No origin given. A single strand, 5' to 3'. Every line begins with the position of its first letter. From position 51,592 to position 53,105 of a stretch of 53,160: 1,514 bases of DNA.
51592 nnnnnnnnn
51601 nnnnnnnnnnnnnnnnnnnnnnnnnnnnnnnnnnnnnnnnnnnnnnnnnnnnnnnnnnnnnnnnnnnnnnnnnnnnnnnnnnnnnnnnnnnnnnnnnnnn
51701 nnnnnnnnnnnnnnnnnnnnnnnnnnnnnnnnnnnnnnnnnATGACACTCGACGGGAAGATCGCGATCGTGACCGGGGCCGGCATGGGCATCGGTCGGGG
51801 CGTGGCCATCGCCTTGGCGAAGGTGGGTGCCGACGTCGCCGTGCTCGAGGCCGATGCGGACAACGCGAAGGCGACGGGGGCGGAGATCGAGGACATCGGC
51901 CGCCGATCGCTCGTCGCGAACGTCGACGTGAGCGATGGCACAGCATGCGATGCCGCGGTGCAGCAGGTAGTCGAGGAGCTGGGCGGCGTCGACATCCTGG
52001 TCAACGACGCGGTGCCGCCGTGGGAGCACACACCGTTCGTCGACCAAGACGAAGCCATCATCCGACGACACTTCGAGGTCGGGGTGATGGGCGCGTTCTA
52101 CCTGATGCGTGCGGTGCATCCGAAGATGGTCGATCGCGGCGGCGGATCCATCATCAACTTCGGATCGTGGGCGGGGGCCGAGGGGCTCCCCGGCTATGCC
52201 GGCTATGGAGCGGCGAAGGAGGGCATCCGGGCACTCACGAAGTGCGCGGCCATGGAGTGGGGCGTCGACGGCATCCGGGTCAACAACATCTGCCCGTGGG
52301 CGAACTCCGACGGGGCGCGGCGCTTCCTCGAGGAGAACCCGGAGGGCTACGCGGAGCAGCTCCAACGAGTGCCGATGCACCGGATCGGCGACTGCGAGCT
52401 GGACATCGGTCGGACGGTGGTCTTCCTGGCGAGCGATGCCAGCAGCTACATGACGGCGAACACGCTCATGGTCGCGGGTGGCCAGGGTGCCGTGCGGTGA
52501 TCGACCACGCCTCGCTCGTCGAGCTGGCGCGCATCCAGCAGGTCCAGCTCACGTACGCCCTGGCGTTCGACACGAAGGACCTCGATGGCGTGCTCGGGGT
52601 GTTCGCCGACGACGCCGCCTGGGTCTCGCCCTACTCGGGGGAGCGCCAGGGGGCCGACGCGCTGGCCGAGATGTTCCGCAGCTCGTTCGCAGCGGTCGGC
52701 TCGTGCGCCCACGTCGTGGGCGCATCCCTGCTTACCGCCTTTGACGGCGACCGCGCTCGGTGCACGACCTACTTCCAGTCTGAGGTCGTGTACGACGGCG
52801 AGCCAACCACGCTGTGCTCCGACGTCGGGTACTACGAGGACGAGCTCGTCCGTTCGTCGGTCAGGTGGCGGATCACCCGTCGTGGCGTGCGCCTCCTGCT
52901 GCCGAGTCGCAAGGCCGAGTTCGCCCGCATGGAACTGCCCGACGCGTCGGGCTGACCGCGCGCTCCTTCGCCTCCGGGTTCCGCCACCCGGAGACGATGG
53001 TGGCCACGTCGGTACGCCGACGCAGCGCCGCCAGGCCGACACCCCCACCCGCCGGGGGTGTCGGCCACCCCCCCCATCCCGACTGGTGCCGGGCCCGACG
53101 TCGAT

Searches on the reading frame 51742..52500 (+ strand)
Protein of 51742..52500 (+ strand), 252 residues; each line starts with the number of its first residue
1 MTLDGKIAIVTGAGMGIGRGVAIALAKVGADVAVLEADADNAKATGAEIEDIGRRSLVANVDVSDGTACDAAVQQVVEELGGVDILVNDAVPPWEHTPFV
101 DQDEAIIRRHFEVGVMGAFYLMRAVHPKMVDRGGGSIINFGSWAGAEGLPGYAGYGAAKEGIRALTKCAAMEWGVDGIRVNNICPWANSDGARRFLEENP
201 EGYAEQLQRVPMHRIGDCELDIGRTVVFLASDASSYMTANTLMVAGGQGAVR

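Call 12: search_protein_families(library=pfam, proteins=[window:51742-52500:+])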
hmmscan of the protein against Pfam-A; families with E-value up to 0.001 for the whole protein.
window:51742-52500:+ (252 aa): 3 families
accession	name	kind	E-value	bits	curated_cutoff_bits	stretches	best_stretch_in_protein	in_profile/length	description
PF13561.12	adh_short_C2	-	7.9e-53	179.9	27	1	12-247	1-234/236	Enoyl-(Acyl carrier protein) reductase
PF00106.31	adh_short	-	3.3e-46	157.7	26.6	1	6-185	1-179/195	short chain dehydrogenase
PF08659.16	KR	-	2.7e-10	40.9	22.6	1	9-167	4-161/180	KR domain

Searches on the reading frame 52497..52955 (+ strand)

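Call 12: search_protein_families(library=pfam, proteins=[window:52497-52955:+])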
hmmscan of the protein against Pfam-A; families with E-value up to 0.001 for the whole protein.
window:52497-52955:+ (152 aa): 3 families
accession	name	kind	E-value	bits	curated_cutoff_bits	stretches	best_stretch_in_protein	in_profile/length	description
PF13577.12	SnoaL_4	-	7.3e-22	78.2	24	1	10-129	6-125/126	SnoaL-like domain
PF12680.13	SnoaL_2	-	6.5e-10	40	27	1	20-94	5-74/102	SnoaL-like domain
PF14534.12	DUF4440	-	6.6e-06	27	25.2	1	13-105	1-89/107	Domain of unknown function (DUF4440)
